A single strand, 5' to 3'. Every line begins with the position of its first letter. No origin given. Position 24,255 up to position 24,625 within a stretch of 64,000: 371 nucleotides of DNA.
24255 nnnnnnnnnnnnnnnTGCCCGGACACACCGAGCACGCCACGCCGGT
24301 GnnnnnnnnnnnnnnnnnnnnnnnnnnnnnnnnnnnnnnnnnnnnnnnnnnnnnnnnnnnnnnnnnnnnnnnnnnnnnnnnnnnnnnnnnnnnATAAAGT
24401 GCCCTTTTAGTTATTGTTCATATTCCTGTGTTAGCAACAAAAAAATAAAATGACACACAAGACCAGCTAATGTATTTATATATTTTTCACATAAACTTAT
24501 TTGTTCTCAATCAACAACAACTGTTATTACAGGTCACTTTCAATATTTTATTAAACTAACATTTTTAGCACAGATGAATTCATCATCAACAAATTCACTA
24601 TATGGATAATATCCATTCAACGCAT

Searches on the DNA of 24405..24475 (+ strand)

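Call 48: search_dna_similar(query=window:24405-24475:+, collection=ecoli_genomes, mode=near, max_rows=12, rows=spread)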
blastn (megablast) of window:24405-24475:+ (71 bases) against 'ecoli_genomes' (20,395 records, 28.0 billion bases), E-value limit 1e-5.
Records with a match: 2858; places in all: 2858; records where one place covers at least 80% of the query: 2858.
Genomes with a match: 2858 of 5426; with a place that covers at least 80% of the query: 2858. Places per genome that has any: lowest 1, median 1, highest 1. On chromosomes: 2857 places; on plasmids: 1.
Best place of each record, by identity: >=99% 128; 95-99% 2713; 90-95% 16; 80-90% 1.
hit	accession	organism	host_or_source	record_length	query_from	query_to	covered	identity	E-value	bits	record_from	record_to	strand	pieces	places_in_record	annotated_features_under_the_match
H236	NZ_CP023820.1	Escherichia coli strain 7/2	Homo sapiens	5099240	1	71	100%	100.0%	2e-28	132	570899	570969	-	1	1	none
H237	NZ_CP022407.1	Escherichia coli O121:H19 strain 16-9255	Flour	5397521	1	71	100%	97.2%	4e-25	121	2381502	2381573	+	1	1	none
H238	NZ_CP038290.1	Escherichia coli O157:H7 strain TX 265-1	cattle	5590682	1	71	100%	97.2%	4e-25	121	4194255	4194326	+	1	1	none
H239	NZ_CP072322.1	Escherichia coli strain EC-JS426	Homo sapiens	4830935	1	71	100%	97.2%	4e-25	121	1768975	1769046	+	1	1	none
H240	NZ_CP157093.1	Escherichia coli strain UTME-13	Sus scrofa domesticus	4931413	1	71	100%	97.2%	4e-25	121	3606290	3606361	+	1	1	none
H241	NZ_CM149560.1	Escherichia coli strain MEI7BO1-21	Soil surface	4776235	1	71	100%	97.2%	4e-25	121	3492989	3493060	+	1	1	none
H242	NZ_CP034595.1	Escherichia coli strain WCHEC035053S1G0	missing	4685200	1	71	100%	95.9%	5e-24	117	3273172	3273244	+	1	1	none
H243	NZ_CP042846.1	Escherichia coli strain JME64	not applicable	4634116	1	71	100%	95.9%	5e-24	117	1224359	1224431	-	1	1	none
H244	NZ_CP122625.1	Escherichia coli strain ETEC4089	Sus scrofa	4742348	1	71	100%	95.9%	5e-24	117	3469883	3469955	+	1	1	none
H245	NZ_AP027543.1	Escherichia coli strain LR-48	Homo sapiens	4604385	1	71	100%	95.9%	5e-24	117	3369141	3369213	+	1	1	none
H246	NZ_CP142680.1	Escherichia coli strain FG31-1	goose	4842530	1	71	100%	95.9%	5e-24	117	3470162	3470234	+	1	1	none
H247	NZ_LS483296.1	Escherichia coli strain NCTC9966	missing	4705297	15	71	80%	96.6%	2e-17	95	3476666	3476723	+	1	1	none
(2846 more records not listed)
